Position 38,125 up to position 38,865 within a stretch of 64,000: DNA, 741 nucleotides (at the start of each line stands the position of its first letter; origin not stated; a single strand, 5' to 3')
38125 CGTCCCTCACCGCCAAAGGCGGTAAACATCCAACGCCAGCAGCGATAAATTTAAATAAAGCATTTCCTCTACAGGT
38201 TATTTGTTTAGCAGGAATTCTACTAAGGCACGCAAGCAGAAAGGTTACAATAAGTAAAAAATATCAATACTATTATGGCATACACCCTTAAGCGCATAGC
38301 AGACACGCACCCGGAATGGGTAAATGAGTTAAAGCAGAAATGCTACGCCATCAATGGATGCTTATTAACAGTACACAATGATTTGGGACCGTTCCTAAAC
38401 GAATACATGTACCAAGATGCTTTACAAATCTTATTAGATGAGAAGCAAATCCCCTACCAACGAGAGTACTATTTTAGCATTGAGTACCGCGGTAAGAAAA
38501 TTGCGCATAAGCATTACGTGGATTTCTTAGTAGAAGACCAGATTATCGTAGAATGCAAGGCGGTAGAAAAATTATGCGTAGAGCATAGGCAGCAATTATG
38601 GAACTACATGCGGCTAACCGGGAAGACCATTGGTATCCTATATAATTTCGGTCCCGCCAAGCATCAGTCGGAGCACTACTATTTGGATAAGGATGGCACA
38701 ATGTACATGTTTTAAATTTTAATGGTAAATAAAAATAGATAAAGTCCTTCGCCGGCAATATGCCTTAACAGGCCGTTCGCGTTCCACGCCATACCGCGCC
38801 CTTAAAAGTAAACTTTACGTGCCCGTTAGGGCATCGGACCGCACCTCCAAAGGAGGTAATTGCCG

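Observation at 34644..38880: Family of 129-150 bp hairpin-ended elements inserted at GATAAA directly after stop codons, with covarying stems and an apparent empty site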

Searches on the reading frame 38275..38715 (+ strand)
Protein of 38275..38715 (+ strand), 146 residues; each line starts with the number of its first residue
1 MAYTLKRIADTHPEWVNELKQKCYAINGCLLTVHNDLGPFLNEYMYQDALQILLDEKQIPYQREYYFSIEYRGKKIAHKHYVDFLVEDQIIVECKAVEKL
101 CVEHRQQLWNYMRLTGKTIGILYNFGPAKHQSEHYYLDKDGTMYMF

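Call 11: search_protein_families(library=pfam, proteins=[window:38275-38715:+], max_evalue=0.01)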
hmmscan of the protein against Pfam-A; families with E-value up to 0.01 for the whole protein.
window:38275-38715:+ (146 aa): 1 family
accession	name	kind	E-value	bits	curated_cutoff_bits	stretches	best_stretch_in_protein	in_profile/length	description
PF13366.12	PDDEXK_3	-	1.7e-32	112.6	22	1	21-129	2-109/117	PD-(D/E)XK nuclease superfamily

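Call 38: search_protein_families(library=ncbifam, proteins=[window:38275-38715:+], max_evalue=0.01)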
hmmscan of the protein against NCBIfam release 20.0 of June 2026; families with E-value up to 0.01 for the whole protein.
window:38275-38715:+ (146 aa): 1 family
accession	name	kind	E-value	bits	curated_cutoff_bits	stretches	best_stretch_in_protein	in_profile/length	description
TIGR04256.1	GxxExxY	subfamily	1.1e-32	112.8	35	1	23-131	3-111/116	GxxExxY protein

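Call 51: find_homologous_proteins(query=window:38275-38715:+, max_evalue=1e-10)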
Query window:38275-38715:+ (146 aa): 807 proteins with E <= 1e-10 among 818 candidates; the best 120 are listed.
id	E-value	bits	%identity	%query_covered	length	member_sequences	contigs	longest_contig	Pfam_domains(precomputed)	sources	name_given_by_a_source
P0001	4.4e-94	331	98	100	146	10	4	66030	PF13366.13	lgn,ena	-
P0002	9.0e-85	300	88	100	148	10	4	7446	PF13366.13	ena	-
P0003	6.1e-83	294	84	100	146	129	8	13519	PF13366.13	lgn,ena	-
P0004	4.5e-82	292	84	100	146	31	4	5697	PF13366.13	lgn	-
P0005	7.8e-82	291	84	100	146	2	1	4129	PF13366.13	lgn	-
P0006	8.1e-82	291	86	100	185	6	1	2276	PF13366.13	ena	-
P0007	4.3e-81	288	83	100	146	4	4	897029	PF13366.13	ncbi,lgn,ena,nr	ncbi:MAG: GxxExxY protein [Paludibacteraceae bacterium]|nr:GxxExxY protein [Paludibacteraceae bacter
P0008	1.2e-80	287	82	100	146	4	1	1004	PF13366.13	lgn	-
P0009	2.8e-80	286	82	100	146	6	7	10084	PF13366.13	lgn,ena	-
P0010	5.9e-80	285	79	100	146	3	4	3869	PF13366.13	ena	-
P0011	6.0e-80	285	81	100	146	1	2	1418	PF13366.13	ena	-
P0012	8.4e-80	284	82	100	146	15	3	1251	PF13366.13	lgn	-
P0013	8.7e-80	284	80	100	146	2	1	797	PF13366.13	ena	-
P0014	1.1e-79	284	82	100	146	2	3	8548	PF13366.13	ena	-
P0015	1.2e-79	284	82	100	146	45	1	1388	PF13366.13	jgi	-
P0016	4.8e-79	282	80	100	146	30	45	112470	PF13366.13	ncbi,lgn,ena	-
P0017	5.9e-79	281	81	100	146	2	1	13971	PF13366.13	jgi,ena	-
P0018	7.2e-79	281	78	100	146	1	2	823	PF13366.13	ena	-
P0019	1.1e-78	281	80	100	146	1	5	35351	PF13366.13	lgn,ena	-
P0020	2.4e-78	280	77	100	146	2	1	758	PF13366.13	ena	-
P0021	2.7e-78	279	81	100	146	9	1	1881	PF13366.13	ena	-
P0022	3.9e-78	279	80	100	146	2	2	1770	PF13366.13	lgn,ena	-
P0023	7.1e-78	278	79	100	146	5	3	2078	PF13366.13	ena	-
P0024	9.8e-78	278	79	100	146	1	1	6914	PF13366.13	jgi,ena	-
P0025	3.0e-76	273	79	100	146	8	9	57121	PF13366.13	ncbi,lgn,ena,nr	ncbi:MAG: GxxExxY protein [Paludibacteraceae bacterium]|nr:GxxExxY protein [Paludibacteraceae bacter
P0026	4.5e-76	272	77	100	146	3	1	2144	PF13366.13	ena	-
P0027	2.2e-75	270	79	100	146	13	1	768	PF13366.13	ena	-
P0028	2.8e-75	270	79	100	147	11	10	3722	PF13366.13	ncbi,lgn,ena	-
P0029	3.2e-75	269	79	100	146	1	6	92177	PF13366.13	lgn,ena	-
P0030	7.9e-75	268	79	100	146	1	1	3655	PF13366.13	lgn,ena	-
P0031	1.3e-74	267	78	100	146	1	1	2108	PF13366.13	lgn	-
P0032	1.4e-74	267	78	100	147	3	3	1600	PF13366.13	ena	-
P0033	1.8e-74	267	77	100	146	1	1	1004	PF13366.13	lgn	-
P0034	1.8e-74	267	78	100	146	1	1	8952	PF13366.13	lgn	-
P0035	1.9e-74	267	77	100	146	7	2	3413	PF13366.13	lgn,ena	-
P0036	3.3e-74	266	75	100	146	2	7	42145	PF13366.13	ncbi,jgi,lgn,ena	jgi:GxxExxY protein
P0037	4.1e-74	266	77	100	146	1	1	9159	PF13366.13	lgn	-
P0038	5.8e-74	265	75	100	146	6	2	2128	PF13366.13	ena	-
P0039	6.6e-74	265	77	100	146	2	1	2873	PF13366.13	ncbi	-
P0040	6.7e-74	265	78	100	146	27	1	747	PF13366.13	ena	-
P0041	7.1e-74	265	75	100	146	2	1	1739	PF13366.13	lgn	-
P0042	9.9e-74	265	77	100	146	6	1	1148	PF13366.13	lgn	-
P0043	1.7e-73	264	77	100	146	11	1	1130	PF13366.13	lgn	-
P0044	2.4e-73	263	75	100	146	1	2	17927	PF13366.13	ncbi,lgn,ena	-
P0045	3.3e-73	263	74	100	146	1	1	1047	PF13366.13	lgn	-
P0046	3.8e-73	263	78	100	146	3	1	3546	PF13366.13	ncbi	-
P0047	5.6e-73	262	77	100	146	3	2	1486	PF13366.13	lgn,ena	-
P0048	1.1e-72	261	77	100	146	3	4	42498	PF13366.13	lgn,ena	-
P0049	1.2e-72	261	77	100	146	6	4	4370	PF13366.13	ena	-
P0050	1.7e-72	261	75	100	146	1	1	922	PF13366.13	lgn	-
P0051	2.2e-72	260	77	100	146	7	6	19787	PF13366.13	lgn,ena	-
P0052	3.4e-72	260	73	100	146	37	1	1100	PF13366.13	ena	-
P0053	1.1e-71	258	75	100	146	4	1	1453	PF13366.13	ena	-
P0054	2.8e-71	257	73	100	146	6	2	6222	PF13366.13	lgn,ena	-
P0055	3.0e-71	256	73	100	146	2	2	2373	PF13366.13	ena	-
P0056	6.4e-71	255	73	100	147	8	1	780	PF13366.13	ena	-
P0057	8.5e-71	255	75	100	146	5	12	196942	PF13366.13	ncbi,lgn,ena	-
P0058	8.8e-71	255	74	100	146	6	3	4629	PF13366.13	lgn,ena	-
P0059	1.3e-70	254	75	100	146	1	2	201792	PF13366.13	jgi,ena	-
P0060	7.2e-70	252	71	100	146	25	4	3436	PF13366.13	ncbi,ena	-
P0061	9.7e-70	252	73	100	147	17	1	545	PF13366.13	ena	-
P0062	1.0e-69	252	73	97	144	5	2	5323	PF13366.13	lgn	-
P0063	3.2e-68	247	74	100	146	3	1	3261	PF13366.13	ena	-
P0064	3.3e-68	247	71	100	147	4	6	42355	PF13366.13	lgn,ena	-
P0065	3.9e-68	246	71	100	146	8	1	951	PF13366.13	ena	-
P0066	3.9e-68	246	74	100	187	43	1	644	PF13366.13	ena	-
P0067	6.0e-68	246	73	100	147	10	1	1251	PF13366.13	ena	-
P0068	6.9e-68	246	73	100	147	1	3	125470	PF13366.13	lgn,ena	-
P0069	1.1e-67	245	73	100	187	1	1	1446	PF13366.13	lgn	-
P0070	2.3e-67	244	71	100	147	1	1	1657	PF13366.13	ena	-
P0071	2.9e-67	244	73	100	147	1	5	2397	PF13366.13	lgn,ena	-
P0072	4.8e-67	243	73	100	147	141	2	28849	PF13366.13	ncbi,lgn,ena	-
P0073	6.3e-67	242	71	100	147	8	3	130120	PF13366.13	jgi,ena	-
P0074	8.7e-67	242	73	100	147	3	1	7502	PF13366.13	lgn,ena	-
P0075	1.4e-66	241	68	100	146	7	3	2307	PF13366.13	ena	-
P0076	1.7e-66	241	71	100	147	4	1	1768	PF13366.13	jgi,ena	-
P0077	2.1e-66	241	73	100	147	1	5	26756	PF13366.13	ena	-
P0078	2.5e-66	240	71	100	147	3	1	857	PF13366.13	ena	-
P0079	3.6e-66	240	72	100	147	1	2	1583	PF13366.13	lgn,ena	-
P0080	4.2e-66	240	70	100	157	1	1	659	PF13366.13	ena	-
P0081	5.1e-66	240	72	100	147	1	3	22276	PF13366.13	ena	-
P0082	5.9e-66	239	71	100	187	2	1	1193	PF13366.13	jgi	jgi:GxxExxY protein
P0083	7.3e-66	239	71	100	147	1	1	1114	PF13366.13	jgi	jgi:GxxExxY protein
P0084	9.1e-66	239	72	100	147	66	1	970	PF13366.13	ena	-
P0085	1.4e-65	238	73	100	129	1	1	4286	PF13366.13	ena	-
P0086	1.4e-65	238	71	100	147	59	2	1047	PF13366.13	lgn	-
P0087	1.8e-65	238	71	100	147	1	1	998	PF13366.13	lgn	-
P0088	2.0e-65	238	70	100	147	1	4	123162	PF13366.13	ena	-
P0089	2.7e-65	237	71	100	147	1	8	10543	PF13366.13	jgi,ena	-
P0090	2.8e-65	237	71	100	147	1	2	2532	PF13366.13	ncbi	-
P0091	3.5e-65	237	72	100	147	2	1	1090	PF13366.13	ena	-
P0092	3.9e-65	237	71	100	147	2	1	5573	PF13366.13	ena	-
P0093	5.4e-65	236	70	100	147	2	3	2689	PF13366.13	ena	-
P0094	5.5e-65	236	71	100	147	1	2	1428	PF13366.13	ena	-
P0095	5.9e-65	236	71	100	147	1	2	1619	PF13366.13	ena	-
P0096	7.1e-65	236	71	100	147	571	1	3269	PF13366.13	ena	-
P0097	7.3e-65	236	72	100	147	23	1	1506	PF13366.13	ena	-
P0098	8.2e-65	236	73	100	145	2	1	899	PF13366.13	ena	-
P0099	8.9e-65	235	72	100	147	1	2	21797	PF13366.13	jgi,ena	-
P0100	9.8e-65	235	70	100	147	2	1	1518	PF13366.13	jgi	-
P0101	9.9e-65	235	70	100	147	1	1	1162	PF13366.13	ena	-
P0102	1.0e-64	235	70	100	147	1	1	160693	PF13366.13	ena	-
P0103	1.1e-64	235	69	100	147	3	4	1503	PF13366.13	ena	-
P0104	1.3e-64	235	71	100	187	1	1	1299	PF13366.13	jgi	jgi:GxxExxY protein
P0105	1.5e-64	235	68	100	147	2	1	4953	PF13366.13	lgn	-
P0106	1.6e-64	235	71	100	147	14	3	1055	PF13366.13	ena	-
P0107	1.6e-64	235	69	100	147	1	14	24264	PF13366.13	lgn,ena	-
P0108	1.7e-64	235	68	100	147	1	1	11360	PF13366.13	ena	-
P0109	2.2e-64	234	70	100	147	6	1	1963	PF13366.13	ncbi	-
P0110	2.6e-64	234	69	100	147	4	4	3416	PF13366.13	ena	-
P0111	3.5e-64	234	70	100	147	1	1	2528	PF13366.13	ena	-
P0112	3.6e-64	234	73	100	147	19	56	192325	PF13366.13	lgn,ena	-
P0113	3.7e-64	233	70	100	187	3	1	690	PF13366.13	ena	-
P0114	6.0e-64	233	70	100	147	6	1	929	PF13366.13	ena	-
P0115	6.0e-64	233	70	100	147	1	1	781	PF13366.13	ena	-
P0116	7.4e-64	232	71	100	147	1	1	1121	PF13366.13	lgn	-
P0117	8.5e-64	232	69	100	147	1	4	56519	PF13366.13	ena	-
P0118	8.8e-64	232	71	100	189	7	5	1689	PF13366.13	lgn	-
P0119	1.2e-63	232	69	100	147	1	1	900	PF13366.13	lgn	-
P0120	1.2e-63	232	68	100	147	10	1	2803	PF13366.13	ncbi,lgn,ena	-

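Call 52: find_encoding_contigs(protein=P0112, flank=3000, max_places=10)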
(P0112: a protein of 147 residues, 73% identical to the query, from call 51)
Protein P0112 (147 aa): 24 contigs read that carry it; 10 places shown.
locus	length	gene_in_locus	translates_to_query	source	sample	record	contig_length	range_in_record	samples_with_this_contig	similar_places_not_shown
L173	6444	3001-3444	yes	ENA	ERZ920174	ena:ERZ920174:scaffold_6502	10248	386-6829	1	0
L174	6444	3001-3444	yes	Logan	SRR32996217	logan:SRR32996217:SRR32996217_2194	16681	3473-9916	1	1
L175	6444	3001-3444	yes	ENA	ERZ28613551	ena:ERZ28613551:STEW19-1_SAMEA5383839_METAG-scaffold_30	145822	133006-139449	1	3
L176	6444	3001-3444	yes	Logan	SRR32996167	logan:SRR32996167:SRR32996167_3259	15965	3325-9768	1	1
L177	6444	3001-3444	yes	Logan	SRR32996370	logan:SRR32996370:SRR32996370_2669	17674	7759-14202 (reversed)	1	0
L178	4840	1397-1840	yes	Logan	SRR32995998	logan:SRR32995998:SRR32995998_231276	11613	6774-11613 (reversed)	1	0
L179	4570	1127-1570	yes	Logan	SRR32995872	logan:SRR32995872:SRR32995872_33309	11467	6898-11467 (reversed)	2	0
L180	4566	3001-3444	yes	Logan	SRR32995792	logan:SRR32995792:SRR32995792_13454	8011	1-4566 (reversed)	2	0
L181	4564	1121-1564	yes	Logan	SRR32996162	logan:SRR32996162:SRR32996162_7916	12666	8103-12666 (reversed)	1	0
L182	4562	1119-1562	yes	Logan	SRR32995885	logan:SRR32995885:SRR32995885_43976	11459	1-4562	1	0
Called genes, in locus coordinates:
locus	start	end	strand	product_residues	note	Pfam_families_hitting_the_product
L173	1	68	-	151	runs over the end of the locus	?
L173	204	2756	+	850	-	PF11897:DUF3417, PF00343:Phosphorylase, PF28476:GlgP_C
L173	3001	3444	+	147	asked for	PF13366:PDDEXK_3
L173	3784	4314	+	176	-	-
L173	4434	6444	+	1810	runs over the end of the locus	?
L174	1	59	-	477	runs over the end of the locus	PF00773:RNB, PF00575:S1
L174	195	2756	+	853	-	PF11897:DUF3417, PF00343:Phosphorylase, PF28476:GlgP_C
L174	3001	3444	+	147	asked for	PF13366:PDDEXK_3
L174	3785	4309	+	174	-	-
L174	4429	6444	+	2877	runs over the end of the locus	PF16738:CBM26, PF09479:Flg_new, PF18998:Flg_new_2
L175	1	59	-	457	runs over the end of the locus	PF00773:RNB, PF00575:S1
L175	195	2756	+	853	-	PF11897:DUF3417, PF00343:Phosphorylase, PF28476:GlgP_C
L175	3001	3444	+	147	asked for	PF13366:PDDEXK_3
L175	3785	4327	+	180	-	-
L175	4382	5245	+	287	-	PF02498:Bro-N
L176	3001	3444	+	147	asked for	PF13366:PDDEXK_3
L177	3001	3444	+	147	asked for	PF13366:PDDEXK_3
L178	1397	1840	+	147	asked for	PF13366:PDDEXK_3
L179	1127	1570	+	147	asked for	PF13366:PDDEXK_3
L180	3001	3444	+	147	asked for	PF13366:PDDEXK_3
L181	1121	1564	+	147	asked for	PF13366:PDDEXK_3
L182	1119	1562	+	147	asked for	PF13366:PDDEXK_3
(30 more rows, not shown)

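Call 53: find_encoding_contigs(protein=P0016, flank=3000, max_places=10)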
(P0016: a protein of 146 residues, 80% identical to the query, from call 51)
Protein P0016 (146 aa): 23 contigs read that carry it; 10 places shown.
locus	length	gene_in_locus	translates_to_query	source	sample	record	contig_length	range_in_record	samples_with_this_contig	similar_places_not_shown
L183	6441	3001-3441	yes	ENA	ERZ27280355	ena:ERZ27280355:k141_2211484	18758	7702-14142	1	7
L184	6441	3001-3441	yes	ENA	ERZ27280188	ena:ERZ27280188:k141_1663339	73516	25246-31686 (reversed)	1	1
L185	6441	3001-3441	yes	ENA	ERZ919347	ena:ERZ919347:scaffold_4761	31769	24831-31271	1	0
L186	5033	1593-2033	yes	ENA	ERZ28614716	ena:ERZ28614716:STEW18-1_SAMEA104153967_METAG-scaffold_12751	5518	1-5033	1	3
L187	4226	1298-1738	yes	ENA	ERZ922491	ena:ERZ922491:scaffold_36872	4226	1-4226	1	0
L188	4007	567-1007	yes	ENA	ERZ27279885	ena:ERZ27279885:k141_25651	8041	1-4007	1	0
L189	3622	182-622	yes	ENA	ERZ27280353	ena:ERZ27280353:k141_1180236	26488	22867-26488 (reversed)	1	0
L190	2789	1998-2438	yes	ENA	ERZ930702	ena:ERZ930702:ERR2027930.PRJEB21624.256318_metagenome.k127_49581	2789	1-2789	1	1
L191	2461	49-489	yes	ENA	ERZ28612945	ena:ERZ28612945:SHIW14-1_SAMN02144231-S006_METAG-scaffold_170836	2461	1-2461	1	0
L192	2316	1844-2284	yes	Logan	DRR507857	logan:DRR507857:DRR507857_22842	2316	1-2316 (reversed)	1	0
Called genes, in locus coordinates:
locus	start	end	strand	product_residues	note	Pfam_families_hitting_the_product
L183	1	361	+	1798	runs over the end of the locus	PF18998:Flg_new_2 (weak)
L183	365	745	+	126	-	-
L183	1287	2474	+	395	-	PF01637:ATPase_2, PF13173:AAA_14 (faint)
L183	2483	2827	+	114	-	PF02261:Asp_decarbox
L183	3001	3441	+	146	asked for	PF13366:PDDEXK_3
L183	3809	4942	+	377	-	PF01702:TGT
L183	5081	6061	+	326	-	PF03739:LptF_LptG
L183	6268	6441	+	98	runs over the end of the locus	-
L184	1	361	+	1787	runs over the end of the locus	PF18998:Flg_new_2 (weak)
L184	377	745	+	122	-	-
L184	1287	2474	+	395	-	PF01637:ATPase_2, PF13173:AAA_14 (faint)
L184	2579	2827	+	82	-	PF02261:Asp_decarbox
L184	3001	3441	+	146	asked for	PF13366:PDDEXK_3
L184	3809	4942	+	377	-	PF01702:TGT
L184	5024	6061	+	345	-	PF03739:LptF_LptG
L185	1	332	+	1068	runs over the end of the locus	-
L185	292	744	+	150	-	-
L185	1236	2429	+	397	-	PF01637:ATPase_2 (weak), PF14516:AAA_35 (faint)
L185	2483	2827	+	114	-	PF02261:Asp_decarbox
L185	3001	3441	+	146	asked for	PF13366:PDDEXK_3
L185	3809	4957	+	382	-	PF01702:TGT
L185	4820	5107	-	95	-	-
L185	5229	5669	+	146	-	PF13366:PDDEXK_3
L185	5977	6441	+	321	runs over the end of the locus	?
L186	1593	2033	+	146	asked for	PF13366:PDDEXK_3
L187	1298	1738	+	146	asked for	PF13366:PDDEXK_3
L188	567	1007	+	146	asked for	PF13366:PDDEXK_3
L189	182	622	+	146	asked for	PF13366:PDDEXK_3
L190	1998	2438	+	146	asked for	PF13366:PDDEXK_3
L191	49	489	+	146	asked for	PF13366:PDDEXK_3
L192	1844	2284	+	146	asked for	PF13366:PDDEXK_3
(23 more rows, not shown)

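Call 57: search_solved_structures(query=window:38275-38715:+, max_evalue=1)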
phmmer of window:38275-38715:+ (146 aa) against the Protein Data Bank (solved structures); distinct sequences matched with E-value up to 1: 0.

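Call 60: find_encoding_contigs(protein=P0057, flank=2500, max_places=8)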
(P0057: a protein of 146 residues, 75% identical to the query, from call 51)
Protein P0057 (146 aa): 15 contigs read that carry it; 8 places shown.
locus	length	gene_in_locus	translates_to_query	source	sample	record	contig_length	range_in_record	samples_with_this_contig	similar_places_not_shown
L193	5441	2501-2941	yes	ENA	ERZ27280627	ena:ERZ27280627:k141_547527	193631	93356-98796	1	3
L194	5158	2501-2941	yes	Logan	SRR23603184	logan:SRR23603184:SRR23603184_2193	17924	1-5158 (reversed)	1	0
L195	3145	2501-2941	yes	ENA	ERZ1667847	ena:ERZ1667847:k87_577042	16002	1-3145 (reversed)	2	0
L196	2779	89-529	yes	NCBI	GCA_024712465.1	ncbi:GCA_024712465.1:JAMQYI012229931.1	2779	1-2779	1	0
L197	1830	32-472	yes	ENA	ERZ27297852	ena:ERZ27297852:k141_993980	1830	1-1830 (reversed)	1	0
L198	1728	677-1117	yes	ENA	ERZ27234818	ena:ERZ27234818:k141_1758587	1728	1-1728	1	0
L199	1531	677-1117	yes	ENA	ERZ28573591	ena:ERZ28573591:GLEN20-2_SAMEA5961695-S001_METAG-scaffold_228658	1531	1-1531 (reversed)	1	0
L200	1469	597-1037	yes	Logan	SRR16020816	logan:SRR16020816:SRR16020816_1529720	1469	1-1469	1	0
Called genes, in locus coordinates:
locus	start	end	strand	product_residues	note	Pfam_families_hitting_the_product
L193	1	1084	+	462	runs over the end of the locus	PF13727:CoA_binding_3, PF02397:Bac_transf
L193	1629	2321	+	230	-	PF02357:NusG (weak)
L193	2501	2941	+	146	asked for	PF13366:PDDEXK_3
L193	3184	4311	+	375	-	PF01370:Epimerase, PF04321:RmlD_sub_bind, PF16363:GDP_Man_Dehyd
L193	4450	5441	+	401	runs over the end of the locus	PF01370:Epimerase, PF04321:RmlD_sub_bind, PF16363:GDP_Man_Dehyd (weak)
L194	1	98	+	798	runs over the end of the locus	PF09140:MipZ (faint), PF13807:GNVR (weak), PF13614:AAA_31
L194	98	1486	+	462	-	PF13727:CoA_binding_3, PF02397:Bac_transf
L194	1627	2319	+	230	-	PF02357:NusG (faint)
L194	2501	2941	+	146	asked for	PF13366:PDDEXK_3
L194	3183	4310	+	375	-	PF01370:Epimerase, PF04321:RmlD_sub_bind, PF16363:GDP_Man_Dehyd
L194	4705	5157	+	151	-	?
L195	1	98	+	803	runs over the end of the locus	-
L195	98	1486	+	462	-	PF13727:CoA_binding_3, PF02397:Bac_transf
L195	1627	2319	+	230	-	-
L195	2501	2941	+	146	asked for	PF13366:PDDEXK_3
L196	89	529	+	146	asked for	PF13366:PDDEXK_3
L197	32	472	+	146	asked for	PF13366:PDDEXK_3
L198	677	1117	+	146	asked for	PF13366:PDDEXK_3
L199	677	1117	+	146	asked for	PF13366:PDDEXK_3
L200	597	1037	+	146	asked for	PF13366:PDDEXK_3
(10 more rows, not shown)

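Call 61: find_encoding_contigs(protein=P0107, flank=2500, max_places=8)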
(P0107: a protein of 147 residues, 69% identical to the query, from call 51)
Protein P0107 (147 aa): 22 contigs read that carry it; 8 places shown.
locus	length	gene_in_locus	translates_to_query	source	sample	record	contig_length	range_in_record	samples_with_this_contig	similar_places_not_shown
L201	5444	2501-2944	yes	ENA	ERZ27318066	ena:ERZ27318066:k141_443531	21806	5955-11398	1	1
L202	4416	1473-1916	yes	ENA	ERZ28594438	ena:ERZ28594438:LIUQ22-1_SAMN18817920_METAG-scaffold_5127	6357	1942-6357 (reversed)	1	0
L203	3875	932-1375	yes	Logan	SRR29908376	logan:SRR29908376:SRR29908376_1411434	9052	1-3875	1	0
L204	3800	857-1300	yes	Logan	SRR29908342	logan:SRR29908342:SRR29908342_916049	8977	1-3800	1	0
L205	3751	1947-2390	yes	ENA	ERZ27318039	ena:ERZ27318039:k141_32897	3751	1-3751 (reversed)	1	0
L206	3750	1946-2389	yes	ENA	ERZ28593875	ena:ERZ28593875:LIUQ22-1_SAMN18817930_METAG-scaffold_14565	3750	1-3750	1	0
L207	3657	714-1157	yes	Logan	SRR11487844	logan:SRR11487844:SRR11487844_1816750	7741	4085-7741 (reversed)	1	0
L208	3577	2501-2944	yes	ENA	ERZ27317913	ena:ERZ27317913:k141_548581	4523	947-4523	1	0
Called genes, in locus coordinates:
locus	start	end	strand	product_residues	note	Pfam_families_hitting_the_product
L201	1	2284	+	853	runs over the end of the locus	PF11897:DUF3417, PF00343:Phosphorylase, PF28476:GlgP_C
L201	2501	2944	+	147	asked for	PF13366:PDDEXK_3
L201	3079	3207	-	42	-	-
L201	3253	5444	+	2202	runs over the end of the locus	PF09479:Flg_new, PF18998:Flg_new_2 (weak)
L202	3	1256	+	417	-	?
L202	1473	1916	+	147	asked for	PF13366:PDDEXK_3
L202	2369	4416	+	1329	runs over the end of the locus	?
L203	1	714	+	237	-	?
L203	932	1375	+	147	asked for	PF13366:PDDEXK_3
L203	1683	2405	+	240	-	-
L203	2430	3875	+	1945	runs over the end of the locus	PF09479:Flg_new, PF18998:Flg_new_2 (weak)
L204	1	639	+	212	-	?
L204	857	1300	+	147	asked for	PF13366:PDDEXK_3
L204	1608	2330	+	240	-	-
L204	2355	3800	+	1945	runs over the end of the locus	PF09479:Flg_new, PF18998:Flg_new_2 (weak)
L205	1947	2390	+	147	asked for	PF13366:PDDEXK_3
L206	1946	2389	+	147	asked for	PF13366:PDDEXK_3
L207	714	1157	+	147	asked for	PF13366:PDDEXK_3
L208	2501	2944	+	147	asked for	PF13366:PDDEXK_3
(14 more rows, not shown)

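Call 62: find_encoding_contigs(protein=P0007, flank=10000, max_places=4)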
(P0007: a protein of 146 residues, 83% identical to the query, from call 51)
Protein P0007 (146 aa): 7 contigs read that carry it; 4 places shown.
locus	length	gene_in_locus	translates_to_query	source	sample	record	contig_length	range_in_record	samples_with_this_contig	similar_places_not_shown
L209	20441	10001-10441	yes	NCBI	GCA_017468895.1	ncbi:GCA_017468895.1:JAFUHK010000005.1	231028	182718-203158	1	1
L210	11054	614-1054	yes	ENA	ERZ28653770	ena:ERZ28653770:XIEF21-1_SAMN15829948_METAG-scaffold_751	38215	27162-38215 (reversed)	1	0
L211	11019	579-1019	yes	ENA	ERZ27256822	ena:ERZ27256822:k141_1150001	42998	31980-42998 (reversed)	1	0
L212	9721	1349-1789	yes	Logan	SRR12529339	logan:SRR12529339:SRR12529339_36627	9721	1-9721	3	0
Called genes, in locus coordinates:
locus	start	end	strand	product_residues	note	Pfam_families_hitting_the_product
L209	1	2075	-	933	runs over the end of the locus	PF00675:Peptidase_M16, PF05193:Peptidase_M16_C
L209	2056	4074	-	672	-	PF06480:FtsH_ext (weak), PF00004:AAA, PF07728:AAA_5 (faint), PF17862:AAA_lid_3, PF01434:Peptidase_M41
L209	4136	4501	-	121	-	PF02410:RsfS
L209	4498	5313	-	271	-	PF01026:TatD_DNase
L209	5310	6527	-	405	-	PF02547:Queuosine_synth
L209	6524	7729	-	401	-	PF22020:RlmL_1st, PF02926:THUMP, PF01170:UPF0020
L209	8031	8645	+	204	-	PF00702:Hydrolase, PF13419:HAD_2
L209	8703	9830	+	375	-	PF01636:APH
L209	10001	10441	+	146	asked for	PF13366:PDDEXK_3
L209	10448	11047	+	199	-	PF16011:CBM9_2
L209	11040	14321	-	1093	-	PF16318:DUF4957 (faint), PF17161:DUF5123, PF16656:Pur_ac_phosph_N, PF00149:Metallophos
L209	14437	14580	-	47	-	-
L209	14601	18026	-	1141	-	PF16318:DUF4957 (weak), PF17161:DUF5123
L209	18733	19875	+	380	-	PF01380:SIS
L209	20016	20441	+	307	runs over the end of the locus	-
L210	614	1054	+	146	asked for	PF13366:PDDEXK_3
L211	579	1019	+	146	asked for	PF13366:PDDEXK_3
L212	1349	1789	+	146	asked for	PF13366:PDDEXK_3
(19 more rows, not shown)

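Call 71: predict_structure(alignment_id=A5)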
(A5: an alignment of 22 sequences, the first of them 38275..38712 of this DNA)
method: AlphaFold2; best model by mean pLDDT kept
length: 146 residues; sequences in the alignment: 22
mean_pLDDT: 92.1   pTM: 0.86
mean pLDDT of the five models: 92.1, 90.3, 88.0, 86.6, 47.2
residues with pLDDT >= 90: 116; 70-90: 25; 50-70: 5; < 50: 0
segments of 3 or more residues with pLDDT < 50: none
pLDDT, mean of each block of 10 residues (from residue 1): 87 95 94 85 89 97 96 94 96 91 94 96 79 93 95
secondary structure, 60 per line:
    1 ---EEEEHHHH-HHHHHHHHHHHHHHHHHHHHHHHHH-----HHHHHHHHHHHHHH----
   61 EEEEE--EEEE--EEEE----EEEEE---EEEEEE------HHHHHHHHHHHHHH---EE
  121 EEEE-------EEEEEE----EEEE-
elements in order: E4-7 H8-11 H13-37 H43-56 E61-65 E68-71 E74-77 E82-86 E90-95 H102-115 E119-124 E132-137 E142-145
